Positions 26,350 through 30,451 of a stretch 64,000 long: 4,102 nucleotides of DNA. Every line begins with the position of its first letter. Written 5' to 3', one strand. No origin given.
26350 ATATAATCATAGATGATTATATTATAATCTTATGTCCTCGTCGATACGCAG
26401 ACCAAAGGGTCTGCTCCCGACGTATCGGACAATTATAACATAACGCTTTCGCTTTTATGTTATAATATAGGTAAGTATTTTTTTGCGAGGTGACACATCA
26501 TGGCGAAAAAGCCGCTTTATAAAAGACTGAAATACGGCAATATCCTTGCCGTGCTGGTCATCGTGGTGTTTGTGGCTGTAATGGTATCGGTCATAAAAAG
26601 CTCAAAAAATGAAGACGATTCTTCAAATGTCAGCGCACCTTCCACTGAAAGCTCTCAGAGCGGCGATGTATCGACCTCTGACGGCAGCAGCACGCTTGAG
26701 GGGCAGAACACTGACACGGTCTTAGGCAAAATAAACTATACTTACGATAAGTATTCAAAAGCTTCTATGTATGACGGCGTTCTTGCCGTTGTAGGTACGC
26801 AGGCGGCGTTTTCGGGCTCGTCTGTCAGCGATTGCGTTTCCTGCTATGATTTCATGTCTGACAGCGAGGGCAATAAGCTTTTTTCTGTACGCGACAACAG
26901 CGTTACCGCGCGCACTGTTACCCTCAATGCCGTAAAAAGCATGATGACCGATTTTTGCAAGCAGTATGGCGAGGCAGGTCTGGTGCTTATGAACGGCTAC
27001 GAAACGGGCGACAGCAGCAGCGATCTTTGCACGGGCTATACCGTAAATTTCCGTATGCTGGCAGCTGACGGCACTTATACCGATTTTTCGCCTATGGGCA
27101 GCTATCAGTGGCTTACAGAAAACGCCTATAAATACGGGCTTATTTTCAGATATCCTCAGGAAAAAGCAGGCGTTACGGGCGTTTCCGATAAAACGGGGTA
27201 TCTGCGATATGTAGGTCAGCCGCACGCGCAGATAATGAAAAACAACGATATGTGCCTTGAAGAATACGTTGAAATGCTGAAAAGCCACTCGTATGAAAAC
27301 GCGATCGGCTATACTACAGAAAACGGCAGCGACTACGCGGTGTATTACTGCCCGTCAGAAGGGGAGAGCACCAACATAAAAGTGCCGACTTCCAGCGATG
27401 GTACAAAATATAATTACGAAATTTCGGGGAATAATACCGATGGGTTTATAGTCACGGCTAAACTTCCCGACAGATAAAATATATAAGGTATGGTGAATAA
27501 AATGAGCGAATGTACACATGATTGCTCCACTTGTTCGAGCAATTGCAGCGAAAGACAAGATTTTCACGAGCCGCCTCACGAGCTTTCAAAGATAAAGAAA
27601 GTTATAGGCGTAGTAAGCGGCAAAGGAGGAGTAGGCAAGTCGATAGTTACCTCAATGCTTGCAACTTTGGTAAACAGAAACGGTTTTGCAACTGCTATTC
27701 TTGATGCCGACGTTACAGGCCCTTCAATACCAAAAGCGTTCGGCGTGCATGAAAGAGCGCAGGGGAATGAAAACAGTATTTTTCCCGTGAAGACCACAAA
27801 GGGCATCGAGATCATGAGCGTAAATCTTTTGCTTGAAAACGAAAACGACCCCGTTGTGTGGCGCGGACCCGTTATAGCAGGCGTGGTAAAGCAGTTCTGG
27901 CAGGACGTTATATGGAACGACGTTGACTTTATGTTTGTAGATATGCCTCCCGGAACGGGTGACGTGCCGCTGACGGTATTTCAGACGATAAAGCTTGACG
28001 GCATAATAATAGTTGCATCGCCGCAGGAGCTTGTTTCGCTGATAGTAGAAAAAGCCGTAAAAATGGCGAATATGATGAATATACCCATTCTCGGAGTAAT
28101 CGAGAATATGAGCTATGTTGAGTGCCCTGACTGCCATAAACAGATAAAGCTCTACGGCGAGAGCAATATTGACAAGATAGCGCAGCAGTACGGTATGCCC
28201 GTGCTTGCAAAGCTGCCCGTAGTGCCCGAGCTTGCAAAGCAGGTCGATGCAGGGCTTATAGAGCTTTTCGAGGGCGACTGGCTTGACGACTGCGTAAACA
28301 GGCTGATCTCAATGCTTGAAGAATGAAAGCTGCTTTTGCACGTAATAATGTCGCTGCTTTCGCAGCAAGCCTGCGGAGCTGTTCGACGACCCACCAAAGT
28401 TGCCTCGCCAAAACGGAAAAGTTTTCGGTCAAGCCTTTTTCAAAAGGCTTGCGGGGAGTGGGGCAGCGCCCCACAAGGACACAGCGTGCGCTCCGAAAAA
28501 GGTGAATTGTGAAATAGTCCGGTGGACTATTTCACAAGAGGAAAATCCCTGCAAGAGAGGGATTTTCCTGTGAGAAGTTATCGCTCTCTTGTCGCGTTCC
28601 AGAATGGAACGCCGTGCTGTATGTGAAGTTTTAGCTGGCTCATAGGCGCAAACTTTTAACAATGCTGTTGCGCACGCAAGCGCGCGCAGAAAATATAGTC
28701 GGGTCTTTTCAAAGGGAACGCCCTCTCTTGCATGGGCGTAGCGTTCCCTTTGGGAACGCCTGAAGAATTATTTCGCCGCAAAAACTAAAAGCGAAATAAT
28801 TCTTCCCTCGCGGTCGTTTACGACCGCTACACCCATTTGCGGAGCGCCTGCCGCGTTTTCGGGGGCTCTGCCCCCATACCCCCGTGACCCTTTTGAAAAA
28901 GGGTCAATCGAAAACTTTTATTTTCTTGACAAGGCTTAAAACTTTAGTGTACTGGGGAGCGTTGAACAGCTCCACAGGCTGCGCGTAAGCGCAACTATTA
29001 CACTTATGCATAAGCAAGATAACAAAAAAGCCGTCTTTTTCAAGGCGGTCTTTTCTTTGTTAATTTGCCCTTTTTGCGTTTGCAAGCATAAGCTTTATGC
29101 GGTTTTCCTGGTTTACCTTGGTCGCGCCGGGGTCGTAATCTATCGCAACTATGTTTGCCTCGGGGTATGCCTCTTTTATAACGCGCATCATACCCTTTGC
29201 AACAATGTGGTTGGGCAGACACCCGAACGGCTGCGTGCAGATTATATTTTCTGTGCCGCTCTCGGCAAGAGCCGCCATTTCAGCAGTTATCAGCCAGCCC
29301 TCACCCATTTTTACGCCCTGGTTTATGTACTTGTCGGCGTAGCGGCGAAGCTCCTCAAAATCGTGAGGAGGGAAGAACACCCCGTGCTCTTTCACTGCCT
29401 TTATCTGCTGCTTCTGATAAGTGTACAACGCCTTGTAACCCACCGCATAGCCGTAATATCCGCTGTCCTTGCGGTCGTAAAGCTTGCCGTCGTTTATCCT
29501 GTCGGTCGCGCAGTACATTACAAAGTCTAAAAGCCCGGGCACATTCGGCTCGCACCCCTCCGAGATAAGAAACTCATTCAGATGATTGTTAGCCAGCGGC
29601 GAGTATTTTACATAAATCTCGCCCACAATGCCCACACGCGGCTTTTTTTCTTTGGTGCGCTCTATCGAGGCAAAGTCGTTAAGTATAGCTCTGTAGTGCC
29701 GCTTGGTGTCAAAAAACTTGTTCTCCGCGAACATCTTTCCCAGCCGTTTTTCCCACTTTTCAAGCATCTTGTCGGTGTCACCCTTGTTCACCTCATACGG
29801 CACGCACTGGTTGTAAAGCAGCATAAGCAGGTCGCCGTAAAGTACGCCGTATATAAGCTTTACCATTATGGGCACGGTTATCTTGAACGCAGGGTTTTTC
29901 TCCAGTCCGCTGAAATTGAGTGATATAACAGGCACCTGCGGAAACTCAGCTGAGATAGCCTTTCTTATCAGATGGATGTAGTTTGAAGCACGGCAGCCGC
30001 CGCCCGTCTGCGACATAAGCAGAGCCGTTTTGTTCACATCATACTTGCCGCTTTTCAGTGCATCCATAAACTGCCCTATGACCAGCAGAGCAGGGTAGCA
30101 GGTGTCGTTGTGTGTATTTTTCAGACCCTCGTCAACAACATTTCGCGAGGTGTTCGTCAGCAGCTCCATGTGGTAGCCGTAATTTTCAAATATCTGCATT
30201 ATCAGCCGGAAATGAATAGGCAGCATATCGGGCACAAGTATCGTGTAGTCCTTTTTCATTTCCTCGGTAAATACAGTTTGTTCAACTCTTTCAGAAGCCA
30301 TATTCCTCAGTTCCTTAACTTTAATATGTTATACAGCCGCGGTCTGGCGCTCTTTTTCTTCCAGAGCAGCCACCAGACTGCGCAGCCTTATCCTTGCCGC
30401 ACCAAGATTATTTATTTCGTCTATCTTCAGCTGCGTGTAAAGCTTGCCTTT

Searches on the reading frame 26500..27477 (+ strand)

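Call 57: search_protein_families(library=pfam, proteins=[window:26500-27477:+])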
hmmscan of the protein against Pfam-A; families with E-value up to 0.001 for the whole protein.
window:26500-27477:+ (325 aa): 1 family
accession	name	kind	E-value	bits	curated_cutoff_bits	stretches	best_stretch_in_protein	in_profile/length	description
PF02557.22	VanY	-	1.8e-06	28.2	25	1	193-239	85-131/132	D-alanyl-D-alanine carboxypeptidase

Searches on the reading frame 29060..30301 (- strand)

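Call 57: search_protein_families(library=pfam, proteins=[window:29060-30301:-])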
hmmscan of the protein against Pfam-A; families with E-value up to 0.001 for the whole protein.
window:29060-30301:- (413 aa): 1 family
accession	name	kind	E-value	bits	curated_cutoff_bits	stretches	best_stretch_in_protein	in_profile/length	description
PF09989.15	DUF2229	-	2.7e-08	34.1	29.4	1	31-83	14-67/218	CoA enzyme activase uncharacterised domain (DUF2229)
